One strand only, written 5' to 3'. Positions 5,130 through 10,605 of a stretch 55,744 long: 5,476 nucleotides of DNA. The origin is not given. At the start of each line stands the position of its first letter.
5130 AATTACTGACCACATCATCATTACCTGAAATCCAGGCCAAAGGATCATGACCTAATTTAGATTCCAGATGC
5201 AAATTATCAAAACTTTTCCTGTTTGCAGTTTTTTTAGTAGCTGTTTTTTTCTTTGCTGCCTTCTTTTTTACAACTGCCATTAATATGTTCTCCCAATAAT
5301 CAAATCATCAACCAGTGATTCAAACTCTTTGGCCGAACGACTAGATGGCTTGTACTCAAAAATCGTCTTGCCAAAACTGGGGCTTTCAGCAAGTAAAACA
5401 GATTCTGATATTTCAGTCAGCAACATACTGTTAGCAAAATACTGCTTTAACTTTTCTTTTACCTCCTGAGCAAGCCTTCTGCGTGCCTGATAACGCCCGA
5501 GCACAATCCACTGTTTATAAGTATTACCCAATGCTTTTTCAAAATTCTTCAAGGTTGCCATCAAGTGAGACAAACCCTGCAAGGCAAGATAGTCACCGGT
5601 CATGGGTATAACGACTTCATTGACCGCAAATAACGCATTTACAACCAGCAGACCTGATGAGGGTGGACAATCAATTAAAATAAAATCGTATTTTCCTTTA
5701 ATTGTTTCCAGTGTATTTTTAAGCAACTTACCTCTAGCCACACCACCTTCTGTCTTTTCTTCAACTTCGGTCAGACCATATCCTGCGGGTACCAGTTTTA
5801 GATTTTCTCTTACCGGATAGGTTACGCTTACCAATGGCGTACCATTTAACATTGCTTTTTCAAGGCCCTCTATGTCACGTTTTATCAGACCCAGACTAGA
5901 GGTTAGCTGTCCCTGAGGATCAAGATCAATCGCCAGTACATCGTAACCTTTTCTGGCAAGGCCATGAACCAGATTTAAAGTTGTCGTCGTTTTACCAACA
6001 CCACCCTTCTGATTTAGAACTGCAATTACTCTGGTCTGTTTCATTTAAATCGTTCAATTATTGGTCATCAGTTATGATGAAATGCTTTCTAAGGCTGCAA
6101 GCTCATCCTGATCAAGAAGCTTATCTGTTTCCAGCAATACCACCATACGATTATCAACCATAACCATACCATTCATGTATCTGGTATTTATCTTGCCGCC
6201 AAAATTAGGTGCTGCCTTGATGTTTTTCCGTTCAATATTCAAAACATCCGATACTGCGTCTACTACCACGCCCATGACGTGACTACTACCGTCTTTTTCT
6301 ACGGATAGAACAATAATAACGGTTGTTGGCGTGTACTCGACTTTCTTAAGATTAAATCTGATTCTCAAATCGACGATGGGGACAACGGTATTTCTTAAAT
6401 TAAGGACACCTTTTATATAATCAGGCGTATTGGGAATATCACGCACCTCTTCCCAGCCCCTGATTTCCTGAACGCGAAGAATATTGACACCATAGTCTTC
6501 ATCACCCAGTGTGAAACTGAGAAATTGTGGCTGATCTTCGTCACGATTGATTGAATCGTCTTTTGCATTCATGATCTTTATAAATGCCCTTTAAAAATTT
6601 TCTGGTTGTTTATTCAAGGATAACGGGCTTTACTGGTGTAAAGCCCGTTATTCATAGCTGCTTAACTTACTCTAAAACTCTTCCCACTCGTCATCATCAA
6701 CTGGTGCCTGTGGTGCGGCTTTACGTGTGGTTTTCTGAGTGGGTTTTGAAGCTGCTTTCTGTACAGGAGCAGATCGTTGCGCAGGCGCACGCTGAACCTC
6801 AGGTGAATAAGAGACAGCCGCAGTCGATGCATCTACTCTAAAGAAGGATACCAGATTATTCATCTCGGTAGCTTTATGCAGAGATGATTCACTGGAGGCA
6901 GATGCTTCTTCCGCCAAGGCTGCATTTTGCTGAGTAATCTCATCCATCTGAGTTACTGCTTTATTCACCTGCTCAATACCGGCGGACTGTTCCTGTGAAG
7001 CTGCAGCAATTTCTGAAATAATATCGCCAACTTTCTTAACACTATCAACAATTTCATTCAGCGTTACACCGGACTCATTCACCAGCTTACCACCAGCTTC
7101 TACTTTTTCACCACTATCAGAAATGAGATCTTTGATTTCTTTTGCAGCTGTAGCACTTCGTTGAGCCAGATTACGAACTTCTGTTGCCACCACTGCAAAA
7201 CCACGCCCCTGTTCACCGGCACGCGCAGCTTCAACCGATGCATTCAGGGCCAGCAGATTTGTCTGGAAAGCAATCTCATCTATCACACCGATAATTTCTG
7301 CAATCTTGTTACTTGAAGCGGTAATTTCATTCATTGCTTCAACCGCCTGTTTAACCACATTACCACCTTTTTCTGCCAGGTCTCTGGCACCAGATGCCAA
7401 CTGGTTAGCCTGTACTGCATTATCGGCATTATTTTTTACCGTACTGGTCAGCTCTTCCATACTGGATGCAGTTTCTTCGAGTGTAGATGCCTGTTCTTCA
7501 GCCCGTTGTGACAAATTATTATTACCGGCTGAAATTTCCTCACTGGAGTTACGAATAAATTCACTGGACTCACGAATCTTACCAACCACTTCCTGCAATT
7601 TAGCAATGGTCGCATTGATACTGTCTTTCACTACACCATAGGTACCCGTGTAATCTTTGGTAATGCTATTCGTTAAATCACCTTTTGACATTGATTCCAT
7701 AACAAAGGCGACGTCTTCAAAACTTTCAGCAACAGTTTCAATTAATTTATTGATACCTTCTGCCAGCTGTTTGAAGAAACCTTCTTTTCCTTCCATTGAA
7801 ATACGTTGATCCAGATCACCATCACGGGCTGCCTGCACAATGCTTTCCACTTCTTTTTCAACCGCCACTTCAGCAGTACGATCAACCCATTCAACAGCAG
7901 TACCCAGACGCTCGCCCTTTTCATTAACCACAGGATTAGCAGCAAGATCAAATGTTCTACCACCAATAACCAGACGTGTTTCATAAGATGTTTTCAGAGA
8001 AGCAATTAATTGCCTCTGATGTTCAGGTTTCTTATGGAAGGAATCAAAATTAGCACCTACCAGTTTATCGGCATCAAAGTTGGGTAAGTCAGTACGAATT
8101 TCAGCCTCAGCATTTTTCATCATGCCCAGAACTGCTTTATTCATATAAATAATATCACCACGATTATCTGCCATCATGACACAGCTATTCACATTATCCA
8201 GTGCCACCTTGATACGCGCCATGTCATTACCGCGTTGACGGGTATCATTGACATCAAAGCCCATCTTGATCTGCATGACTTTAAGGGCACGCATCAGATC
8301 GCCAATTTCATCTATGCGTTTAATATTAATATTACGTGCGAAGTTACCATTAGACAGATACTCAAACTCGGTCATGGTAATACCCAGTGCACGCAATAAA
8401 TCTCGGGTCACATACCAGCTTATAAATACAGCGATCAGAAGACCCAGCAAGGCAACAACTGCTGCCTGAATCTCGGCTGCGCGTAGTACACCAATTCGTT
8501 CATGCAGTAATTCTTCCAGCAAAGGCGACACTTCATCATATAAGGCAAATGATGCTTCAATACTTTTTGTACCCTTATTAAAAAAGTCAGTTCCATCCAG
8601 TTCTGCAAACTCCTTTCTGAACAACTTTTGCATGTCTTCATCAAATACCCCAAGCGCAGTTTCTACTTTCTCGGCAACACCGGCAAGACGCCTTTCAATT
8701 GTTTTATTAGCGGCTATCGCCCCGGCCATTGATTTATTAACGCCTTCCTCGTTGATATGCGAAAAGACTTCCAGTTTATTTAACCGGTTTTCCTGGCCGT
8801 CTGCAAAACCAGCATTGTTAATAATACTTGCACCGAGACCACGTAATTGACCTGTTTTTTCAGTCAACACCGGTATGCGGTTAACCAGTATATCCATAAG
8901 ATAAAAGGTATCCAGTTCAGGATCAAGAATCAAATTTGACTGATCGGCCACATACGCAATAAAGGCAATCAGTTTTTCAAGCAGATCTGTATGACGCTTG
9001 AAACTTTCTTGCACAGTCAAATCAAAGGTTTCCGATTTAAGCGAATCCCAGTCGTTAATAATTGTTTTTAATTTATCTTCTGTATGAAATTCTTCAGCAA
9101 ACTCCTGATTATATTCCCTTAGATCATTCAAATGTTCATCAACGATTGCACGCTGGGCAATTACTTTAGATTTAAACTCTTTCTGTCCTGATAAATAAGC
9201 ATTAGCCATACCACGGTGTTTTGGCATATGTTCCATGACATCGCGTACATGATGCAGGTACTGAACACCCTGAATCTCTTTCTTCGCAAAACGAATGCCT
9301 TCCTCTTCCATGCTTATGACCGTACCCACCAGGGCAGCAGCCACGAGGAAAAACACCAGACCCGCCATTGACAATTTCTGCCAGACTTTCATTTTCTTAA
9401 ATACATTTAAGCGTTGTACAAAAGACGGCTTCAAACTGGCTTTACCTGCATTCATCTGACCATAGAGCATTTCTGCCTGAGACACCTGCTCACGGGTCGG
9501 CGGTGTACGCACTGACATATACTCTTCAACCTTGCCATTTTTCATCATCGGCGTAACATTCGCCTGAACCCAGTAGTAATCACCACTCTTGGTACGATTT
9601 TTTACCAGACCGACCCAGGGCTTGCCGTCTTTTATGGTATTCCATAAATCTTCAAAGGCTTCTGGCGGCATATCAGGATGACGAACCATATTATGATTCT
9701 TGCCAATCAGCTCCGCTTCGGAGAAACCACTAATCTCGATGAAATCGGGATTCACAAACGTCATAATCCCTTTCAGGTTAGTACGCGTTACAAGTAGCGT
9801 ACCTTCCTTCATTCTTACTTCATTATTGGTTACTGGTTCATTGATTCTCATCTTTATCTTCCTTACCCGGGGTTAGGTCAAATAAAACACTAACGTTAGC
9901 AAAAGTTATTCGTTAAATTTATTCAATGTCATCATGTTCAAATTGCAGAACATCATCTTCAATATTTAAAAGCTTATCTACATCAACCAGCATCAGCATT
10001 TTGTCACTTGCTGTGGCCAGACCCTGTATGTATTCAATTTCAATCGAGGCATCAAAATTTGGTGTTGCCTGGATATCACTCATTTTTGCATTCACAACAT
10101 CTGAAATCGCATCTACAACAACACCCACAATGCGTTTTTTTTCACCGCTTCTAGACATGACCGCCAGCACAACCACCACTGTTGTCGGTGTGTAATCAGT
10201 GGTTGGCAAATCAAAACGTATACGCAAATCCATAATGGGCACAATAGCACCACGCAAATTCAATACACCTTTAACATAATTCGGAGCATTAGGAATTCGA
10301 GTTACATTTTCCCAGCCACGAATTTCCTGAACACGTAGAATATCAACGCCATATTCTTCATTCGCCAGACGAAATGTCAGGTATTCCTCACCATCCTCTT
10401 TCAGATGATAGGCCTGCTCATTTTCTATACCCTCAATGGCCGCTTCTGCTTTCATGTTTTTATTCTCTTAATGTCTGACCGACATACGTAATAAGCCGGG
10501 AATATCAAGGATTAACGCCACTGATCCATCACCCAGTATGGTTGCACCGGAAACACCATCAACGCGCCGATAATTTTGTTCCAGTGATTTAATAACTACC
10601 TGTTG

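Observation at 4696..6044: A ParA-like ATPase is translationally coupled to a lysine-tailed STAS protein inside a chemosensory operon: candidate array-positioning pair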

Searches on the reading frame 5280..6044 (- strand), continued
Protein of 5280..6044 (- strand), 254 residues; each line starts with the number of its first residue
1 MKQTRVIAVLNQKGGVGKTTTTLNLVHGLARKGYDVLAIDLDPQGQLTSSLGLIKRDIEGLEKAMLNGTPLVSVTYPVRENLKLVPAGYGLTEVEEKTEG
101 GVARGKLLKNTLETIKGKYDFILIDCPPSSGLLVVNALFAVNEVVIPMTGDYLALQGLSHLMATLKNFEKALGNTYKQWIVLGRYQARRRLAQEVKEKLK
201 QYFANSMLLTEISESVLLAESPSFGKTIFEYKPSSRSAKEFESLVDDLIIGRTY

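Call 87: list_cluster_members(proteins=[P0136, P0137, P0150, P0157, P0133, P0127, P0140, P0131, P0123, P0108])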
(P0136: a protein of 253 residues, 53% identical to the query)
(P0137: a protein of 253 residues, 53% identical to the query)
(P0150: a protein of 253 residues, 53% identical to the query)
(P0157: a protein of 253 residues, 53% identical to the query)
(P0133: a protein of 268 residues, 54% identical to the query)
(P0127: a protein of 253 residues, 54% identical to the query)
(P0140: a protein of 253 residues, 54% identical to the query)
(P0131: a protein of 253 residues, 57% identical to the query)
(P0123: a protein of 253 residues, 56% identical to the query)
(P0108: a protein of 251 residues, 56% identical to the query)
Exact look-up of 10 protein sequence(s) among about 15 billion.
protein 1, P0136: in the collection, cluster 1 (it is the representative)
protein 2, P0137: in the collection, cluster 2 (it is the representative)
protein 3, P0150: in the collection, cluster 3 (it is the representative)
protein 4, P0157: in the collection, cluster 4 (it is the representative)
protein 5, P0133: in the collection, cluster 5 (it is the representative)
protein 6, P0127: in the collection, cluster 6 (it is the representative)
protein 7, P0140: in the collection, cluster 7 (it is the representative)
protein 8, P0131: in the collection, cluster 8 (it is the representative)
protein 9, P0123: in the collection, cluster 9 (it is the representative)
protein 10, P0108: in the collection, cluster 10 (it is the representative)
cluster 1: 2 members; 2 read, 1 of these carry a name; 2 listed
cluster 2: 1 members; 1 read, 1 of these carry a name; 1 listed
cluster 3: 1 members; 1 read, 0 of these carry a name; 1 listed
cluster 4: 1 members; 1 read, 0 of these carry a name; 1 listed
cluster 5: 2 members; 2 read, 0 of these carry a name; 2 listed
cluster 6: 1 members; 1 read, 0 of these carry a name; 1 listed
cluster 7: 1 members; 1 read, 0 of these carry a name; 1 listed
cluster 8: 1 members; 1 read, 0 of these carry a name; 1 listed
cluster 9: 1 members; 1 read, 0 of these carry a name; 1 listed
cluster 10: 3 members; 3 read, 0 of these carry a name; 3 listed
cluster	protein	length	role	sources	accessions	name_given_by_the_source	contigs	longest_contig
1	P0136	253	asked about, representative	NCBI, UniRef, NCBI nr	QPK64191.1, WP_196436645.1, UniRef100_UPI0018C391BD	ParA family protein [Methylomonas sp. LL1] | ParA family protein n=1 Tax=Methylomonas sp. LL1 TaxID=2785785 RepID=UPI0018C391BD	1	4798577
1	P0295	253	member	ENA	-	-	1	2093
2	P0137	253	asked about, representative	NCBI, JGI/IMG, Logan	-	chromosome partitioning protein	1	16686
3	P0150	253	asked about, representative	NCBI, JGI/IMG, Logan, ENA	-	-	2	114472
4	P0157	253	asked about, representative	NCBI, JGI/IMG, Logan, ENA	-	-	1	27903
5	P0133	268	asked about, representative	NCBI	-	-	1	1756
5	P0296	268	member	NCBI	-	-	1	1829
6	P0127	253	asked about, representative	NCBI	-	-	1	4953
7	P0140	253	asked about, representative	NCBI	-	-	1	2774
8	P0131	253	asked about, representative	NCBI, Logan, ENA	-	-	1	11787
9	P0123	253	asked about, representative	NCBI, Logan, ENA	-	-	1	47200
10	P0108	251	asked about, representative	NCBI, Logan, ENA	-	-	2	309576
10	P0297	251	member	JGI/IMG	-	-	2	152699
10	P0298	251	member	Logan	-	-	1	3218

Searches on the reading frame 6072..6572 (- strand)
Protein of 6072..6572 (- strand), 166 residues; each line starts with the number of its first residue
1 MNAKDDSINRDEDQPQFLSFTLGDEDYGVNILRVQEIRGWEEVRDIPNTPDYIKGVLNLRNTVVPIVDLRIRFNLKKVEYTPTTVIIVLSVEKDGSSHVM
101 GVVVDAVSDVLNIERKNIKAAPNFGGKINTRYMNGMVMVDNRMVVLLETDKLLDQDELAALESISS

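Call 3: search_protein_families(library=pfam, proteins=[window:6072-6572:-], max_evalue=0.01)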
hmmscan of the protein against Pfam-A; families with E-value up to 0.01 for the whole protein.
window:6072-6572:- (166 aa): 1 family
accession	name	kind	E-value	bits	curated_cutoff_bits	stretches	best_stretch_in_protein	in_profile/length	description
PF01584.24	CheW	-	7.1e-37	126.6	23.5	1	16-156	1-137/138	CheW-like domain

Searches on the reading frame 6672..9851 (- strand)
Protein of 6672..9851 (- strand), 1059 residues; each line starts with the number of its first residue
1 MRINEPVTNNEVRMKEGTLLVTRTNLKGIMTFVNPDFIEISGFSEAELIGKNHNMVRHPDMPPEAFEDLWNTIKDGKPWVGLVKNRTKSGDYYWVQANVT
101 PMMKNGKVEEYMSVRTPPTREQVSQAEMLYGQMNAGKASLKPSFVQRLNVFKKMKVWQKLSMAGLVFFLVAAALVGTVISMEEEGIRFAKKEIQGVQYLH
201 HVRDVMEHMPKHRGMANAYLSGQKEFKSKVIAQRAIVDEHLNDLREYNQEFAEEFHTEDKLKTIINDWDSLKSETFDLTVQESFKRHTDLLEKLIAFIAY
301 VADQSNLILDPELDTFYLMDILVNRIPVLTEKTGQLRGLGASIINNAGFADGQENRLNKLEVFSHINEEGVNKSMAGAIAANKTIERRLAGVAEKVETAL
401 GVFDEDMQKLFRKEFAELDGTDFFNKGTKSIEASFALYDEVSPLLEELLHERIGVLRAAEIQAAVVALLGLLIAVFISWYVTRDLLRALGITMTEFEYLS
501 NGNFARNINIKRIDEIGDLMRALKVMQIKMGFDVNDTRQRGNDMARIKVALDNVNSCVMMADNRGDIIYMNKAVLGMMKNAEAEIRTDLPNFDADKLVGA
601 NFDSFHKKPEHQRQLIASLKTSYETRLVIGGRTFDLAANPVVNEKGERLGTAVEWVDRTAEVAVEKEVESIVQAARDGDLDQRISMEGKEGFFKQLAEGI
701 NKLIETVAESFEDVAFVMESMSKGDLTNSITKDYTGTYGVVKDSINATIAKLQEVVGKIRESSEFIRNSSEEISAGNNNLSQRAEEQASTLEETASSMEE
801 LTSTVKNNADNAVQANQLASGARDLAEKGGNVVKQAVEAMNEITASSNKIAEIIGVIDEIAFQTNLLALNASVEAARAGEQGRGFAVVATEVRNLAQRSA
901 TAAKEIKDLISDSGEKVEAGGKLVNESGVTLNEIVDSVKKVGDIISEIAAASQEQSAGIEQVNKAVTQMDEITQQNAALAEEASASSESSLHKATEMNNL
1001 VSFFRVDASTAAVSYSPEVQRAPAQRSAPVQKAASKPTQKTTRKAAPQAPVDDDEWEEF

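Call 3: search_protein_families(library=pfam, proteins=[window:6672-9851:-], max_evalue=0.01)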
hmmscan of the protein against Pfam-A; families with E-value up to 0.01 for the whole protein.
window:6672-9851:- (1059 aa): 8 families
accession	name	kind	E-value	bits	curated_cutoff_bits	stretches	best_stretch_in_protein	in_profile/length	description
PF00015.26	MCPsignal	-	4.8e-55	186.5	34.6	1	817-973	2-172/172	Methyl-accepting chemotaxis protein (MCP) signalling domain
PF08447.18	PAS_3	-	4.5e-18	65.7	25.6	1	31-114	2-88/89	PAS fold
PF13426.13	PAS_9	-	1.7e-14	54.4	27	1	20-109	6-91/103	PAS domain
PF18947.5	HAMP_2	-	6.9e-13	48.8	24.3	1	690-752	3-65/67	HAMP domain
PF00989.32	PAS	-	7.1e-13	49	22.6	1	24-107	17-101/113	PAS fold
PF13188.13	PAS_8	-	9.2e-07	29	21.8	1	545-597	1-55/65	PAS domain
PF08448.16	PAS_4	-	3.3e-06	27.7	23.1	0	24-112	11-99/110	PAS fold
PF00672.30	HAMP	-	3.8e-06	27.5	25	1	498-527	19-48/53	HAMP domain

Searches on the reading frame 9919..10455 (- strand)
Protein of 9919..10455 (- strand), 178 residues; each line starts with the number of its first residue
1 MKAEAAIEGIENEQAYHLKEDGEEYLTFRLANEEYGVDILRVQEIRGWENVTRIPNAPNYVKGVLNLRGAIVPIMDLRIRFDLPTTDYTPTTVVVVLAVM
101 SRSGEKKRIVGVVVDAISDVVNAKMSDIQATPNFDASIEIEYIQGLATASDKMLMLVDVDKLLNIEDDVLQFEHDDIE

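Call 3: search_protein_families(library=pfam, proteins=[window:9919-10455:-], max_evalue=0.01)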
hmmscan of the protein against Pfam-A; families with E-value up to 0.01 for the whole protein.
window:9919-10455:- (178 aa): 1 family
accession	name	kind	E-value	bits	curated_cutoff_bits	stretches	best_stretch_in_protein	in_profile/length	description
PF01584.24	CheW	-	1.3e-35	122.4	23.5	1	24-164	1-135/138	CheW-like domain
